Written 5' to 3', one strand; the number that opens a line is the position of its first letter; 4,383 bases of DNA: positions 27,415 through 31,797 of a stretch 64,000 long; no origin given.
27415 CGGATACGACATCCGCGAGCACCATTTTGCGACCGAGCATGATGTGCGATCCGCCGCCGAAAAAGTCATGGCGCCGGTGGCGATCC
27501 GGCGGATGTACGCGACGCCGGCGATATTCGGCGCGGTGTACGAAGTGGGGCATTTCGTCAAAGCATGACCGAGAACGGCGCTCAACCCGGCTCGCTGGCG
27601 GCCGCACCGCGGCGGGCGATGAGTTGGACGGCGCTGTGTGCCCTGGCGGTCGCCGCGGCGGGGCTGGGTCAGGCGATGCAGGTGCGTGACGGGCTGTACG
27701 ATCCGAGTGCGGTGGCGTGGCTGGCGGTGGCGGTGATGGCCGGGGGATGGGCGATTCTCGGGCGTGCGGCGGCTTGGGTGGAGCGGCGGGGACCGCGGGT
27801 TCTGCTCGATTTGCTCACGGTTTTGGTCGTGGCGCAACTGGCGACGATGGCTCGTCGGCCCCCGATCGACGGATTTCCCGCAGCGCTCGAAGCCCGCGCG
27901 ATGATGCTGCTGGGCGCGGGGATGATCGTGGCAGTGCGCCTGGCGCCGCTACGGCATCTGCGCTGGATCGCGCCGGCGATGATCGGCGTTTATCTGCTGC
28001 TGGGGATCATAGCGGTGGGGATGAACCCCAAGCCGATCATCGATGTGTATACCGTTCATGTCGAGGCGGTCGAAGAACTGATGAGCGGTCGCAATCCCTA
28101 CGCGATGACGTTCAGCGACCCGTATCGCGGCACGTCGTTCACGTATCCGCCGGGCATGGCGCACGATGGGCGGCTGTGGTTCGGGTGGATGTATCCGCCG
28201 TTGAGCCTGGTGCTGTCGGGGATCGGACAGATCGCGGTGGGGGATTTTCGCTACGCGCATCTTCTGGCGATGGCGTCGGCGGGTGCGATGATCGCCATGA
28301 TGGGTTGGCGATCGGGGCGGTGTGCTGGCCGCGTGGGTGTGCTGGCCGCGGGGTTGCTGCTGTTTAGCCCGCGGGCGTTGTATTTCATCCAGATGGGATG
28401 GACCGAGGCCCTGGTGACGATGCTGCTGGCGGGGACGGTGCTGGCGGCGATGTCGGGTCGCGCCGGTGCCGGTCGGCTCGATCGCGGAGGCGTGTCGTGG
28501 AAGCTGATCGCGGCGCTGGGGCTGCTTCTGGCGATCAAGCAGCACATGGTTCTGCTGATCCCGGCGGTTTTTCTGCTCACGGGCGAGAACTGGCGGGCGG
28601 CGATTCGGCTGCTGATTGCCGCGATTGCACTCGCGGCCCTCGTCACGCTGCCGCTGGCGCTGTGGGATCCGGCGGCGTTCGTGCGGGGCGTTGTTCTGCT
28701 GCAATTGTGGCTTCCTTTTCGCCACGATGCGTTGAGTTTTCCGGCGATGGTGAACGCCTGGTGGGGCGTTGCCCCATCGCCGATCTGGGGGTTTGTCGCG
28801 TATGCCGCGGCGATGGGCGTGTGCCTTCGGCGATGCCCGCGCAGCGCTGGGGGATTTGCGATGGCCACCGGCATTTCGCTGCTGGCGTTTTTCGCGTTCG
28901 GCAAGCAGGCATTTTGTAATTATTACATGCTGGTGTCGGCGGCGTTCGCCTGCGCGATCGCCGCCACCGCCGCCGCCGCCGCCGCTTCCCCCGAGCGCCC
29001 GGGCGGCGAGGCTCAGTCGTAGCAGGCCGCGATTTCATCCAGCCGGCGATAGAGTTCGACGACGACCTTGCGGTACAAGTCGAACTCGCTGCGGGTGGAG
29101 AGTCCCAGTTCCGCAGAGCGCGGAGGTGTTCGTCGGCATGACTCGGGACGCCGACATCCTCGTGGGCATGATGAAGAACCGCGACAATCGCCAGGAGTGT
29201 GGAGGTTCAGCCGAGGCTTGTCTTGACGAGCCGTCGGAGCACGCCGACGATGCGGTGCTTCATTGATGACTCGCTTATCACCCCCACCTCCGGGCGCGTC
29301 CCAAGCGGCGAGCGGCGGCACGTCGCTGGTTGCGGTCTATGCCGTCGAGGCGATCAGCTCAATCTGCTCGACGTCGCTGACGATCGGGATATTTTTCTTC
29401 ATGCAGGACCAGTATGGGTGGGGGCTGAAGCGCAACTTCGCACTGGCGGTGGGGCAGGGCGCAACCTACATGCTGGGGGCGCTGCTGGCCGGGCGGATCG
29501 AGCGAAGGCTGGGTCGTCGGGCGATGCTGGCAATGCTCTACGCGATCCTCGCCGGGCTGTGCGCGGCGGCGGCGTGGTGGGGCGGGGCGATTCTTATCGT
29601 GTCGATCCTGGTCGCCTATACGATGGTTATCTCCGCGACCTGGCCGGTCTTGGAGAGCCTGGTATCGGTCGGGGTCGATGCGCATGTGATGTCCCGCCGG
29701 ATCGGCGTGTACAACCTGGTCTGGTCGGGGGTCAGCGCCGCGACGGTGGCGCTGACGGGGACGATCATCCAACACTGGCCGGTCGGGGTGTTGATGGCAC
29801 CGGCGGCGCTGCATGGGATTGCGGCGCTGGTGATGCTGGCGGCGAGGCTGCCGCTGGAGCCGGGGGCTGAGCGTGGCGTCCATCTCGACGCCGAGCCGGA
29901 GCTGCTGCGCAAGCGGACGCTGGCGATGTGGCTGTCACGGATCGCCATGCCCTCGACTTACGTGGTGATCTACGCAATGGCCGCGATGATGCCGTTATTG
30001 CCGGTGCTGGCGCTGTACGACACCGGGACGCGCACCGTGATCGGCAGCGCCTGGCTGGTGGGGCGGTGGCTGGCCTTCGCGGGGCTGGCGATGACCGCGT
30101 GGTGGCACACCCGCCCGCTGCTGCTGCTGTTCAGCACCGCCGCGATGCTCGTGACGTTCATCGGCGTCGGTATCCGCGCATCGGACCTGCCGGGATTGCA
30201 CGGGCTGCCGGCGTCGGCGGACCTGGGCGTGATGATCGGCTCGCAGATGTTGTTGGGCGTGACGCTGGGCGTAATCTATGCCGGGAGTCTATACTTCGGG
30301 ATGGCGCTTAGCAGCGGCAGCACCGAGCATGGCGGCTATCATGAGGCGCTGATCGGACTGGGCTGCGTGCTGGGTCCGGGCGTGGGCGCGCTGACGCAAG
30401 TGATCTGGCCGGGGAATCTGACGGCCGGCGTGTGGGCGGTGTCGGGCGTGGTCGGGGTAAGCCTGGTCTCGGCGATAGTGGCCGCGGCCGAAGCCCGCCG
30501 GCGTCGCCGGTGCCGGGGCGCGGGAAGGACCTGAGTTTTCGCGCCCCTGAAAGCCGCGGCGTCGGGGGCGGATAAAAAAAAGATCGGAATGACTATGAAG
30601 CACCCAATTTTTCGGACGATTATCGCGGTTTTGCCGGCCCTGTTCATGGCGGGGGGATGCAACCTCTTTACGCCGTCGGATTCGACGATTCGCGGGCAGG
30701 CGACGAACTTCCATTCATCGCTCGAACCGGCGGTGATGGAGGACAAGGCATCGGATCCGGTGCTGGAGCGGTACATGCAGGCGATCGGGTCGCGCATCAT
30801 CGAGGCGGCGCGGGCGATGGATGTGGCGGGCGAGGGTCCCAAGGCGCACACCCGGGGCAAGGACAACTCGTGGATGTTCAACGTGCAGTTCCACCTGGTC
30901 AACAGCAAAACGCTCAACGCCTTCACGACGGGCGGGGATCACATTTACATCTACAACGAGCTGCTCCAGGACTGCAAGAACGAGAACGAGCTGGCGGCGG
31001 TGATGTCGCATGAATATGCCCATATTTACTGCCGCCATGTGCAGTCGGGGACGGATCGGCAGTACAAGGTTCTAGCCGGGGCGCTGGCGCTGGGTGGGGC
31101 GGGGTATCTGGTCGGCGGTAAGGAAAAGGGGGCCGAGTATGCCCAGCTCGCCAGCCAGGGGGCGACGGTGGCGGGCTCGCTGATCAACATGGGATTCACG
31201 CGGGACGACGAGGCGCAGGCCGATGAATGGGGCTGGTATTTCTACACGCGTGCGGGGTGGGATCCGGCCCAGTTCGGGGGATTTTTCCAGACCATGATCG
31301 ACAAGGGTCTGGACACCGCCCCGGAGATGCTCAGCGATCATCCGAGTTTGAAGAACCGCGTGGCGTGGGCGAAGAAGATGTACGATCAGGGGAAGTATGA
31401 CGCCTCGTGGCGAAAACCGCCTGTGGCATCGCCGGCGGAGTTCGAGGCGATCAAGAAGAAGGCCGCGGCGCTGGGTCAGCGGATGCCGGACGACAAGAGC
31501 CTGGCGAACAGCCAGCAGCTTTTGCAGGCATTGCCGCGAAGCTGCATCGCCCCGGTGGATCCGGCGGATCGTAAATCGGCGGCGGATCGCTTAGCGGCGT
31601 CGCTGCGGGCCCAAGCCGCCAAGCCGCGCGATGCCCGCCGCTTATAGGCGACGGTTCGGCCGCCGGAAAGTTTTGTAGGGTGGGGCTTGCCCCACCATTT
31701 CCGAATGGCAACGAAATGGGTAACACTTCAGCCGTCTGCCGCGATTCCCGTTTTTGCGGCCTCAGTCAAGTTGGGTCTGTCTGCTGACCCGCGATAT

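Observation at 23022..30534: Translationally coupled methyltransferase-glycosyltransferase cluster suggesting a lipid-linked methyl-sugar modification pathway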

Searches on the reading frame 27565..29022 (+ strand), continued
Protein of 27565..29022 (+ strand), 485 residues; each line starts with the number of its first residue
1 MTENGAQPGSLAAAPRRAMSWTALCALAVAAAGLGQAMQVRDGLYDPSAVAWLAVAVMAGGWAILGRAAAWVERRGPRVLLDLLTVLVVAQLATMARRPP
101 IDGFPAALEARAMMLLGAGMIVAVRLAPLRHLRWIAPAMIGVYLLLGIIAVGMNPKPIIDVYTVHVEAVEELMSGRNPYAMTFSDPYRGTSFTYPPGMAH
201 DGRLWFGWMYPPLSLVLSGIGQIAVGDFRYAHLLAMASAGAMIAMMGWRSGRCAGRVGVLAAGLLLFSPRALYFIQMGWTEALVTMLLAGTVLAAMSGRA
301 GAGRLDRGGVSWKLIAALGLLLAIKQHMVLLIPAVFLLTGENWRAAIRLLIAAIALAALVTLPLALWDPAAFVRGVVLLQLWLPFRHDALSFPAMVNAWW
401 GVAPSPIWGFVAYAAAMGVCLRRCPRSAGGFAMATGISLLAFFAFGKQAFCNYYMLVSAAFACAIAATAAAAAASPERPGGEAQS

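Call 60: search_protein_families(library=ncbifam, proteins=[L148:15234-16805:-], max_evalue=0.00001)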
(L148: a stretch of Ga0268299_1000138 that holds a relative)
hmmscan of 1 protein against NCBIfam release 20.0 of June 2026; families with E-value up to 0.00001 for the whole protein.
L148:15234-16805:- (523 aa): 7 families
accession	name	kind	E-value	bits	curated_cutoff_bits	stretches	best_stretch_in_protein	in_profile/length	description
TIGR04182.1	glyco_TIGR04182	equivalog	1.8e-19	70.3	325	1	14-218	7-190/293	S-layer glycoprotein N-glycosyltransferase AglJ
NF058614.1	PPMAGASynPpgS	equivalog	1.7e-11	44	370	1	13-228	5-206/226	polyprenyl-phospho-N-acetylgalactosaminyl synthase PpgS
NF041391.1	DPhHxTase_Halo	equivalog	4.1e-09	35.7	375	1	15-216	3-182/213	dolichyl-phosphate hexose transferase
NF007482.0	PRK10073.1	equivalog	2.6e-07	29.9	423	1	7-118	6-109/334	glycosyltransferase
NF053739.1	GlytfEpsEBac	equivalog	5.1e-07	29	450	1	9-136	3-124/265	glycosyltransferase EpsE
NF007986.1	PRK10714.1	equivalog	1.7e-06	27.3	529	1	13-122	12-118/316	undecaprenyl-phosphate 4-deoxy-4-formamido-L-arabinose transferase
NF047588.1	GlcsyltransPgfSStrep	equivalog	5.7e-06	25.8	500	1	11-131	4-121/308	glycosyltransferase PgfS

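Call 71: search_protein_families(library=pfam, proteins=[L148:15234-16805:-, L084:8567-9349:+, L084:9300-9992:+], max_evalue=0.01)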
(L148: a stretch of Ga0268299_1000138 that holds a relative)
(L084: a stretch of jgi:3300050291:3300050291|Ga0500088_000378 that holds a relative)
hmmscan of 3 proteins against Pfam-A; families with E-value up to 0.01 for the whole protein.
L148:15234-16805:- (523 aa): 6 families
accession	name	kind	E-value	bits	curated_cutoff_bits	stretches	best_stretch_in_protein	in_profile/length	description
PF00535.33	Glycos_transf_2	-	4.7e-18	66.1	23.3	1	11-175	2-158/168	Glycosyl transferase family 2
PF13489.12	Methyltransf_23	-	2.3e-17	63.6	27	1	286-432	20-161/164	Methyltransferase domain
PF13641.12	Glyco_tranf_2_3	-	1.3e-08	35.6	27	1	7-130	1-122/230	Glycosyltransferase like family 2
PF08242.18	Methyltransf_12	-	5.5e-05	24.3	30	1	293-370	1-90/98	Methyltransferase domain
PF08241.18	Methyltransf_11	-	0.00056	20.9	21.2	1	293-369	1-84/95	Methyltransferase domain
PF13649.12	Methyltransf_25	-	0.004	18.2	27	0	292-369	1-90/97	Methyltransferase domain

L084:8567-9349:+ (260 aa): 2 families
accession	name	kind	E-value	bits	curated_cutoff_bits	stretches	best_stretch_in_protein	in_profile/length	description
PF00535.33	Glycos_transf_2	-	3.1e-18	66.7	23.3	1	6-175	2-164/168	Glycosyl transferase family 2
PF13641.12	Glyco_tranf_2_3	-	6.6e-05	23.5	27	1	4-125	3-123/230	Glycosyltransferase like family 2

L084:9300-9992:+ (230 aa): 6 families
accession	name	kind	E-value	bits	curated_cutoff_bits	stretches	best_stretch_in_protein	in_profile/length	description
PF13489.12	Methyltransf_23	-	7.1e-15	55.5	27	1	20-176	8-163/164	Methyltransferase domain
PF08242.18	Methyltransf_12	-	2.1e-06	28.8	30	1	34-121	1-98/98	Methyltransferase domain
PF08241.18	Methyltransf_11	-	5.2e-06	27.4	21.2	1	34-123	1-95/95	Methyltransferase domain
PF07021.18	MetW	-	0.0011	19.1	21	1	15-147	1-132/193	Methionine biosynthesis protein MetW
PF13649.12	Methyltransf_25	-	0.0015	19.6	27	1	33-114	1-92/97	Methyltransferase domain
PF13847.12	Methyltransf_31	-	0.0057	16.8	27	0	83-127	67-113/145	Methyltransferase domain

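Call 72: search_protein_families(library=pfam, alignment_id=A2, max_evalue=0.1)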
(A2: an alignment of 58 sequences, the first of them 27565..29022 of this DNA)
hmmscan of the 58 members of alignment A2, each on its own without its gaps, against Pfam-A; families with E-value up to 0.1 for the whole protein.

A. member 1, window:27565-29022:+ (485 aa): 0 families

B. families by the number of members that match (of 58 scanned): 9 families
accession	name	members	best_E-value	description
PF09594.16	GT87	23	1.5e-09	Glycosyltransferase family 87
PF21943.1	TetR_C_46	2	0.005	Tetracyclin repressor-like, C-terminal domain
PF19487.4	DUF6023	1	0.002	Family of unknown function (DUF6023)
PF12769.12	PNTB_4TM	1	0.013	4TM region of pyridine nucleotide transhydrogenase, mitoch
PF02665.19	Nitrate_red_gam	1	0.022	Nitrate reductase gamma subunit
PF11137.13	DUF2909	1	0.041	Protein of unknown function (DUF2909)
PF13567.11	DUF4131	1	0.044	Domain of unknown function (DUF4131)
PF04932.20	Wzy_C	1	0.082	O-Antigen ligase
PF20522.3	DUF6737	1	0.098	Domain of unknown function (DUF6737)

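Call 90: search_protein_representatives(protein=window:27565-29022:+)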
Query: 485 residues. Proteins with E-value up to 0.001 (for the whole library): 2227; up to 1e-10: 1484; up to 1e-30: 545. The best 150 are listed.
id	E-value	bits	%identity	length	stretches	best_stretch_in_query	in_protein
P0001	0.0e+00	1041.7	100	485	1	1-485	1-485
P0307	3.3e-80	287.0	37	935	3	135-469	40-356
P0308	1.5e-79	284.9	36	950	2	8-469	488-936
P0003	1.6e-72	261.7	44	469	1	21-478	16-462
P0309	5.4e-70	253.3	40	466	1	13-478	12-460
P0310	4.3e-68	247.1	42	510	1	15-477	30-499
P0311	6.4e-68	246.5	44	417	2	138-472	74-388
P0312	3.9e-66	240.6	42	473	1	13-472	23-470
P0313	4.5e-66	240.4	43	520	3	78-305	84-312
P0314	8.0e-66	239.6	41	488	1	8-469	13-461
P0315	1.2e-65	239.0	45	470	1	26-475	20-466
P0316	1.9e-64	235.1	39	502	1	27-474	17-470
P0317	2.2e-64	234.8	42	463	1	26-482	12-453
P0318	5.1e-63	230.3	43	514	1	28-476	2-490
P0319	1.0e-62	229.4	42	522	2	12-296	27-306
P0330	3.4e-60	221.0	44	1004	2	115-474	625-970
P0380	1.9e-54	202.0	37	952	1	21-473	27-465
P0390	5.2e-54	200.6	42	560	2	121-472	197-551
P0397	3.1e-53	198.1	42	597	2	107-471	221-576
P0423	4.9e-52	194.1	41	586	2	87-476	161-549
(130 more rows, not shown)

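Call 91: search_protein_families(library=pfam, proteins=[P0307, P0308, P0330, P0380, P0397, P0423, P0390], max_evalue=0.001)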
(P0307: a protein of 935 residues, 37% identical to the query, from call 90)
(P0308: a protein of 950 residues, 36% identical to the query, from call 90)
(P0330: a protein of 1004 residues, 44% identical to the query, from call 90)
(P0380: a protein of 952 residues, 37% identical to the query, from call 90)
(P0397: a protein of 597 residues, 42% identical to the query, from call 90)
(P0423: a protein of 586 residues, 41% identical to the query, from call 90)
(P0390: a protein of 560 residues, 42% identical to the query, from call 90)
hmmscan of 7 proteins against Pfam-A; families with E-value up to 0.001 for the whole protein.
P0307 (935 aa): 1 family
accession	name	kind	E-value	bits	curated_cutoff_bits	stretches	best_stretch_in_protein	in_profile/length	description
PF09594.16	GT87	-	3.6e-08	33.9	25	1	113-332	1-235/237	Glycosyltransferase family 87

P0308 (950 aa): 2 families
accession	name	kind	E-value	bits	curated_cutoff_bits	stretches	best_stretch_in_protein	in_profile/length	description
PF09594.16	GT87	-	0.00041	20.6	25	1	690-910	1-230/237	Glycosyltransferase family 87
PF03742.19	PetN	-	0.0008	19.7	20.3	1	748-769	1-22/29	PetN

P0330 (1004 aa): 1 family
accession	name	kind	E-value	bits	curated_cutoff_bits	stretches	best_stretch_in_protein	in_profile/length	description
PF09586.16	YfhO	-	0.00025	20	28.5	0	363-440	762-835/835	Bacterial membrane protein YfhO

P0380 (952 aa): 0 families

P0397 (597 aa): 0 families

P0423 (586 aa): 0 families

P0390 (560 aa): 0 families

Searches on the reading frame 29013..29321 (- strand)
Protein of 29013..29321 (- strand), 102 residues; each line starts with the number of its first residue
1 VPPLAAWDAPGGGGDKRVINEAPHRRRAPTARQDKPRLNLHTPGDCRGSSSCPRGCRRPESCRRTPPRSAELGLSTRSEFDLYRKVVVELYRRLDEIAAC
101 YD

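Call 12: search_protein_families(library=pfam, proteins=[window:29013-29321:-], max_evalue=0.001)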
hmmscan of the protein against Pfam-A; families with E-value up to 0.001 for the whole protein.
window:29013-29321:- (102 aa): 0 families

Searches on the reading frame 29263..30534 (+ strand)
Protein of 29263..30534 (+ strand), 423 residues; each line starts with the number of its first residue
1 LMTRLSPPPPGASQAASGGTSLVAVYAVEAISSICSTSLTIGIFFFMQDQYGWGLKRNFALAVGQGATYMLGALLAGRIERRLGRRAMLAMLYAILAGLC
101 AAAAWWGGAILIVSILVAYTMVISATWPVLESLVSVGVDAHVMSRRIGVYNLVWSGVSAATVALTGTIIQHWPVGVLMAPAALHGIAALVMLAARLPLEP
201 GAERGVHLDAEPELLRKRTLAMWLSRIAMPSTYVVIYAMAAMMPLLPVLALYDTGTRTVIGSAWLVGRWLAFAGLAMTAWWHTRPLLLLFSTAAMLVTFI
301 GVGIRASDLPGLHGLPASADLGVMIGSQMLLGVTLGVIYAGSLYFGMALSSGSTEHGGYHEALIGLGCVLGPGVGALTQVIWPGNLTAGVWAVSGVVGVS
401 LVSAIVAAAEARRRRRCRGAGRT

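Call 5: search_protein_families(library=pfam, proteins=[window:29263-30534:+], max_evalue=0.01)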
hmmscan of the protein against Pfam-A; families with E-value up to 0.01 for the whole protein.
window:29263-30534:+ (423 aa): 1 family
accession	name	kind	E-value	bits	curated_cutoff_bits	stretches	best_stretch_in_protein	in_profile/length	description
PF07690.21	MFS_1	-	2.2e-05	24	33.4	1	35-372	10-347/347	Major Facilitator Superfamily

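Call 6: search_protein_families(library=ncbifam, proteins=[window:29263-30534:+], max_evalue=0.01)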
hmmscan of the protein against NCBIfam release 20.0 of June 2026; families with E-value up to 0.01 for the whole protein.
window:29263-30534:+ (423 aa): 0 families

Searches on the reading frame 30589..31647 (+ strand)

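Call 5: search_protein_families(library=pfam, proteins=[window:30589-31647:+], max_evalue=0.01)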
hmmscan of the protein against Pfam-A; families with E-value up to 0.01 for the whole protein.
window:30589-31647:+ (352 aa): 2 families
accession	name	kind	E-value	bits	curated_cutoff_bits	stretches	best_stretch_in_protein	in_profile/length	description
PF01435.24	Peptidase_M48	-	9.7e-25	87.9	20.3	1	101-263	27-184/186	Peptidase family M48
PF10263.15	SprT-like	-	0.0069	16.7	25.6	0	121-154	47-79/108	SprT-like family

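Call 6: search_protein_families(library=ncbifam, proteins=[window:30589-31647:+], max_evalue=0.01)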
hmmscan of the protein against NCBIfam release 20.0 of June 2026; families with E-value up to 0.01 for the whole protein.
window:30589-31647:+ (352 aa): 9 families
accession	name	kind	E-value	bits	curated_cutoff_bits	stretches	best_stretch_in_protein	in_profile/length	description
NF052400.1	M48_BAM_BepA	equivalog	9.3e-29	100.5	570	1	55-263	65-255/483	beta-barrel assembly-enhancing protease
NF052399.1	M48_lipo_LoiP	exception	1e-13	51.4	365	1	99-259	87-238/247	metalloprotease LoiP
NF002826.0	PRK03001.1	equivalog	6.6e-08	32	369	1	101-215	88-209/285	zinc metalloprotease HtpX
NF002363.0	PRK01345.1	equivalog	1.9e-07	30.5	422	1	100-215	86-209/318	zinc metalloprotease HtpX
NF002775.0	PRK02870.1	equivalog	3.7e-05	23.1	285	1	97-149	132-187/338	zinc metalloprotease HtpX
NF002839.0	PRK03072.1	equivalog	0.00021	20.5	412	1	105-215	96-215/291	zinc metalloprotease HtpX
NF002669.0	PRK02391.1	equivalog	0.00065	18.9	341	0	103-151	99-150/298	zinc metalloprotease HtpX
NF003965.0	PRK05457.1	equivalog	0.0021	17.5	245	0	103-146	99-145/285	protease HtpX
NF003425.0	PRK04897.1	equivalog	0.0057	15.9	355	0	102-151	101-153/298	zinc metalloprotease HtpX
